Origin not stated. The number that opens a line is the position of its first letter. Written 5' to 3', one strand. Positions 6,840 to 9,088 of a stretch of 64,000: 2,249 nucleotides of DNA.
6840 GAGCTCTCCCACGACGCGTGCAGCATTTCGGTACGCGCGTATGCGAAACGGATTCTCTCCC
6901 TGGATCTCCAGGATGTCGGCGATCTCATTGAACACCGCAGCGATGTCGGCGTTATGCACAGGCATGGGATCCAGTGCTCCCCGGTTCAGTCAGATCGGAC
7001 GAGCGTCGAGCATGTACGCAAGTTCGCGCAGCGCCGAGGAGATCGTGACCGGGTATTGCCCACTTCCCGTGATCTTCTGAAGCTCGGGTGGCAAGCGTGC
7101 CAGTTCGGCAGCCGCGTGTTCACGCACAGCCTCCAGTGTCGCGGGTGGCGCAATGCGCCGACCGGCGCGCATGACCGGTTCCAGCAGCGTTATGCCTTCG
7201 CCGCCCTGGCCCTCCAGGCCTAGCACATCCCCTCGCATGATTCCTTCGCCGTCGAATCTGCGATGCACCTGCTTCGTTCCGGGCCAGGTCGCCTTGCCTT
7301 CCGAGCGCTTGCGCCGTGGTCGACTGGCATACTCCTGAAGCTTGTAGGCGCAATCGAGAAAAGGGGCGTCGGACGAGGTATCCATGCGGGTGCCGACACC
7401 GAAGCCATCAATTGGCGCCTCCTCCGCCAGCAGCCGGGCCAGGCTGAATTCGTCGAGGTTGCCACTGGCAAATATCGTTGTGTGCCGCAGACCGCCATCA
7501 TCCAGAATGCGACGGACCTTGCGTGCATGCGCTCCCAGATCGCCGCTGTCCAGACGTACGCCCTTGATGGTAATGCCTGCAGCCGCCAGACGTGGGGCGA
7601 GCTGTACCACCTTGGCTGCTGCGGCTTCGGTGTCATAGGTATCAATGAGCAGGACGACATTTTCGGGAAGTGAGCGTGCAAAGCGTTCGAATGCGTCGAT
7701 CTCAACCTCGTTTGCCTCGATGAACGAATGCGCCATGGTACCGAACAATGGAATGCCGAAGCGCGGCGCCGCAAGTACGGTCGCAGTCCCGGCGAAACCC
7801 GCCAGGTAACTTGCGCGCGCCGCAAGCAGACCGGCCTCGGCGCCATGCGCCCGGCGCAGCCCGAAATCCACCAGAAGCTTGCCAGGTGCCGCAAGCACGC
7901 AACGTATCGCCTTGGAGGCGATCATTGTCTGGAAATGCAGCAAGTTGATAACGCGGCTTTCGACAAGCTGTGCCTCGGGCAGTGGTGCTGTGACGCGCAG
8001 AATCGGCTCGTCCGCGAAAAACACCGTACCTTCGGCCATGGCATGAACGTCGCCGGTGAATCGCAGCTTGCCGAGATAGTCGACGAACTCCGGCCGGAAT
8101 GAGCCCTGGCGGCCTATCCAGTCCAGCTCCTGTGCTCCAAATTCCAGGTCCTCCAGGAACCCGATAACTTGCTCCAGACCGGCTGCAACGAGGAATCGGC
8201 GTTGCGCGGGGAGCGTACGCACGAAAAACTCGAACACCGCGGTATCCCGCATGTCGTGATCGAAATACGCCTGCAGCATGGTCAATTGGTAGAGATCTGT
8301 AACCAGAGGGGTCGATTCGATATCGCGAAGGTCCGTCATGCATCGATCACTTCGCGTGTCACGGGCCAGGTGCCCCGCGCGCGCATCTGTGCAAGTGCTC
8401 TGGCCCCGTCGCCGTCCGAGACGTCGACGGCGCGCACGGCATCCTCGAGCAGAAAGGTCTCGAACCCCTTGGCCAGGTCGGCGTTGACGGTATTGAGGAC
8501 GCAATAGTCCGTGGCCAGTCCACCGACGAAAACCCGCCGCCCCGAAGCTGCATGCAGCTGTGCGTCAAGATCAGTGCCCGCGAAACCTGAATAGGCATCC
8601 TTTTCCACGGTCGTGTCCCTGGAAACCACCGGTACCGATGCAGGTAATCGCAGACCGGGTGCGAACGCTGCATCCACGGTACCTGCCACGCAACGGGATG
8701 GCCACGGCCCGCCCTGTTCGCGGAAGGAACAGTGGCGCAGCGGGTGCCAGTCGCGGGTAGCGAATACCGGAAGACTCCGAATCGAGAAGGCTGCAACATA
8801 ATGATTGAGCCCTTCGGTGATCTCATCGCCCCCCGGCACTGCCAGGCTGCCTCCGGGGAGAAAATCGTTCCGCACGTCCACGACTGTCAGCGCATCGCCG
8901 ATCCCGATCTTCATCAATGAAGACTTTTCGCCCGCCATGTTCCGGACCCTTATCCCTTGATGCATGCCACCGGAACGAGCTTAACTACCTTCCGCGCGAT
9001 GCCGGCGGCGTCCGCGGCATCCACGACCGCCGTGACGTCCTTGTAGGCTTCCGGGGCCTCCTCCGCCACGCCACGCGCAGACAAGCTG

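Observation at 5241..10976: Archease-RtcB RNA-repair genes fused into one tight operon with NAD salvage (PncA, PncB) and PolX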

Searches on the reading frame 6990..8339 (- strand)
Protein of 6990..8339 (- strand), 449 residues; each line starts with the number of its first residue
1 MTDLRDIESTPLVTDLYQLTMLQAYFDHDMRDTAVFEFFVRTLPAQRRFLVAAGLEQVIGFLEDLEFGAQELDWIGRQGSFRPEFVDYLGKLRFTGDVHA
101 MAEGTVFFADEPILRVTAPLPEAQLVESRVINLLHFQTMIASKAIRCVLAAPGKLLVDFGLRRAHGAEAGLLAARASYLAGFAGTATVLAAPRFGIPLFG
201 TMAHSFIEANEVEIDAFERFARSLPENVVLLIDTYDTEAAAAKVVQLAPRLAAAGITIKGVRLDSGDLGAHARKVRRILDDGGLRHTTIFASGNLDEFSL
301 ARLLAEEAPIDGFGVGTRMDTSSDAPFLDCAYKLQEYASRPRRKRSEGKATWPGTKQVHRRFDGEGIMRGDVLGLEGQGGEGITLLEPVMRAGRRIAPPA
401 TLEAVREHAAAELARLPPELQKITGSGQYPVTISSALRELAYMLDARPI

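Call 3: search_protein_families(library=pfam, proteins=[window:6990-8339:-])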
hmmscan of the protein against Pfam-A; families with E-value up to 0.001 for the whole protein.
window:6990-8339:- (449 aa): 3 families
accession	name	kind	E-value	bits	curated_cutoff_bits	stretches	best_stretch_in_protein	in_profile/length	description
PF17767.7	NAPRTase_N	-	7.2e-35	120.5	32.6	1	12-134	1-124/125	Nicotinate phosphoribosyltransferase (NAPRTase) N-terminal domain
PF17956.6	NAPRTase_C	-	2.5e-09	38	23.3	1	384-440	54-110/111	Nicotinate phosphoribosyltransferase C-terminal domain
PF04095.22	NAPRTase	-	2.4e-07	31.2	20.8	1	156-335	3-194/239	Nicotinate phosphoribosyltransferase (NAPRTase) family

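Call 4: search_protein_families(library=ncbifam, proteins=[window:6990-8339:-])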
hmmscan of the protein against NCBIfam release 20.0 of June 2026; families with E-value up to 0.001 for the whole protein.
window:6990-8339:- (449 aa): 11 families
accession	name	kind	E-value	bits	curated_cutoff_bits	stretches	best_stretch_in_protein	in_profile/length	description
NF006696.0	PRK09243.1-3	equivalog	8.6e-192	637.8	503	1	8-445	10-444/451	nicotinate phosphoribosyltransferase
NF009131.0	PRK12484.1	equivalog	1.5e-157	525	330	1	9-441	5-437/455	nicotinate phosphoribosyltransferase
TIGR01513.1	NAPRTase_put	equivalog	4.8e-144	480.6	297.4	1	11-436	1-451/452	nicotinate phosphoribosyltransferase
NF006695.0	PRK09243.1-2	equivalog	1.7e-123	412.8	469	2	8-376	4-380/480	nicotinate phosphoribosyltransferase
NF006698.0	PRK09243.1-5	equivalog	7.7e-100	334.7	531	1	7-425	12-427/440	nicotinate phosphoribosyltransferase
NF006694.0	PRK09243.1-1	equivalog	1.6e-96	323.9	663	1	8-362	5-366/485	nicotinate phosphoribosyltransferase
NF006697.0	PRK09243.1-4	equivalog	8.4e-87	291.8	776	1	8-361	7-366/488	nicotinate phosphoribosyltransferase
NF006415.0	PRK08662.1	equivalog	1.7e-44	152.2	243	1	96-416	70-378/381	nicotinate phosphoribosyltransferase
NF003704.0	PRK05321.1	subfamily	2.6e-18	66.2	379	1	12-347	14-369/398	nicotinate phosphoribosyltransferase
NF005529.0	PRK07188.1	equivalog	4.5e-15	55.4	378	2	98-265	80-243/358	nicotinate phosphoribosyltransferase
TIGR01514.1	NAPRTase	equivalog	4.2e-12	45.8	269.55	1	12-96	6-90/399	nicotinate phosphoribosyltransferase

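Call 67: search_protein_families(library=padloc, proteins=[window:6990-8339:-], max_evalue=0.001)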
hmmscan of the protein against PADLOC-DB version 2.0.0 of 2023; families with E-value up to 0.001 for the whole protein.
window:6990-8339:- (449 aa): 0 families

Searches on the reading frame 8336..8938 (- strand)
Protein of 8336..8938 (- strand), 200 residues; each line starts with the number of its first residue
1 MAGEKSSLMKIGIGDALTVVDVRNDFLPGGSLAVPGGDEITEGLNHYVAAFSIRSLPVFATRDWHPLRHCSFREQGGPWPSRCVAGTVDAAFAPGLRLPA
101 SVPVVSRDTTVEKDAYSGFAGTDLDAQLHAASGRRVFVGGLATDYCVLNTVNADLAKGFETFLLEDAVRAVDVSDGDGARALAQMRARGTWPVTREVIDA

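Call 3: search_protein_families(library=pfam, proteins=[window:8336-8938:-])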
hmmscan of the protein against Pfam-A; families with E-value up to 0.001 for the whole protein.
window:8336-8938:- (200 aa): 1 family
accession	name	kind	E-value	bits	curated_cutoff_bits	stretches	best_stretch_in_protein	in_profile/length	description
PF00857.26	Isochorismatase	-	1.2e-29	104.1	27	1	16-196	2-174/175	Isochorismatase domain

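Call 4: search_protein_families(library=ncbifam, proteins=[window:8336-8938:-])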
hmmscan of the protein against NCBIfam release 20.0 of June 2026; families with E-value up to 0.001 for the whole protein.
window:8336-8938:- (200 aa): 4 families
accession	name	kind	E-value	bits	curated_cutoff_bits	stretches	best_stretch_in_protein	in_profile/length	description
NF008623.0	PRK11609.1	equivalog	6.5e-33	114.3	174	1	15-191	4-201/213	bifunctional nicotinamidase/pyrazinamidase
NF050097.1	BiurAmidohydBiuH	equivalog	1.2e-08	34.7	370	1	98-186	116-204/221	biuret amidohydrolase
TIGR03614.1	RutB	equivalog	6e-07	29.3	377.95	1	106-170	124-188/226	pyrimidine utilization protein B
NF008517.0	PRK11440.1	equivalog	1.2e-06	28.6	195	1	97-173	85-161/188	hydrolase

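Call 39: search_solved_structures(query=window:8339-8938:-, show_alignments=3, max_evalue=1e-10)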
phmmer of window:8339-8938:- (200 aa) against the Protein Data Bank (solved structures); distinct sequences matched with E-value up to 1e-10: 7.
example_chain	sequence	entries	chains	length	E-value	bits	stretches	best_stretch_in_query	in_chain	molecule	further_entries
1ilw_A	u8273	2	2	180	6.1e-47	163.1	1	15-190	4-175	180 aa long hypothetical Pyrazinamidase/nicotinamidase | 180aa long hypothetical Pyrazinamidase/Nicotinamidase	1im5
3r2j_A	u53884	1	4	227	8.1e-32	113.8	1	14-175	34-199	Alpha/beta-hydrolase-like protein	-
2wt9_A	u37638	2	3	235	6e-24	88.1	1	14-189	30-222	NICOTINAMIDASE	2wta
29iv_A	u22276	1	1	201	2.2e-20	76.4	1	12-172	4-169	nicotinamidase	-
3pl1_A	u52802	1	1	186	7.3e-19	71.5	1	16-187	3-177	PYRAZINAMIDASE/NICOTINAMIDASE PNCA (PZase)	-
2h0r_A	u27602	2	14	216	1.4e-13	54.2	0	17-74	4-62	Nicotinamidase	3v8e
9u8m_A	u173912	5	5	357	1.2e-12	51.3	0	79-177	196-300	nicotinamidase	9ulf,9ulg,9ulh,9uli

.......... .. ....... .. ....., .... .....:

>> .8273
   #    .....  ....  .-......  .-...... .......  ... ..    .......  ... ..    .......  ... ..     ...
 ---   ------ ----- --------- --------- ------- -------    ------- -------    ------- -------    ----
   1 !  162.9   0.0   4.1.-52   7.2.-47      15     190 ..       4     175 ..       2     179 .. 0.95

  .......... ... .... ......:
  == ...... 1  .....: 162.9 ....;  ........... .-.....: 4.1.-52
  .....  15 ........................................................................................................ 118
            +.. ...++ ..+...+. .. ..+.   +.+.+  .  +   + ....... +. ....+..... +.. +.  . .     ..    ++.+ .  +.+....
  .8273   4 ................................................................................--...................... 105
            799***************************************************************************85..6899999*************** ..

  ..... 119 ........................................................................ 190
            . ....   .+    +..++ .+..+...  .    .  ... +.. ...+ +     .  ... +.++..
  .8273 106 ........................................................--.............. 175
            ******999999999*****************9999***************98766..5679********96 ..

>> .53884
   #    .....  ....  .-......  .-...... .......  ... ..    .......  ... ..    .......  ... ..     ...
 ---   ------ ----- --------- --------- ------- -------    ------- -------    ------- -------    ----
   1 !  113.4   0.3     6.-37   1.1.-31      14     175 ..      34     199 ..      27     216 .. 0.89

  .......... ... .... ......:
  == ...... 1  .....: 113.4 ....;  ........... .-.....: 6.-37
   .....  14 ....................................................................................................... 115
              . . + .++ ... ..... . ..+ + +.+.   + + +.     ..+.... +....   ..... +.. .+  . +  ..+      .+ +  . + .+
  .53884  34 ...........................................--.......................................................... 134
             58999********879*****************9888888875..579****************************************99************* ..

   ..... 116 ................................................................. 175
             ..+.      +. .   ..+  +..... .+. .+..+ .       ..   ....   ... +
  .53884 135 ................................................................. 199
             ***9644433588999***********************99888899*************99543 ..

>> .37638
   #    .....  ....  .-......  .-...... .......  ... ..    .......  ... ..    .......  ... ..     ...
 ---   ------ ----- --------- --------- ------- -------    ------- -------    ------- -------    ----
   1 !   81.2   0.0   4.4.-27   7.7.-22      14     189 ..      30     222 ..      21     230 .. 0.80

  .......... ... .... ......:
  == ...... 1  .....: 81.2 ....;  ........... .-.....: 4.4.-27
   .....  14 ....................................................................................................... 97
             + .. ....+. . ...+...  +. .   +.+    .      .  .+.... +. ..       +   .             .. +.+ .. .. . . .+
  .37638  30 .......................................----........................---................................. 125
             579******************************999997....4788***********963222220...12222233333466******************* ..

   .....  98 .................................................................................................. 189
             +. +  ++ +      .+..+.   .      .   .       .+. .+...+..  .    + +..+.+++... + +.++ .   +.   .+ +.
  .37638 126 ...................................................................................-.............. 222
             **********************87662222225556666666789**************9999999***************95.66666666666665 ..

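Call 67: search_protein_families(library=padloc, proteins=[window:8336-8938:-], max_evalue=0.001)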
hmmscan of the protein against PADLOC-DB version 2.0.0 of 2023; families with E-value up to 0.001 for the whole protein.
window:8336-8938:- (200 aa): 0 families
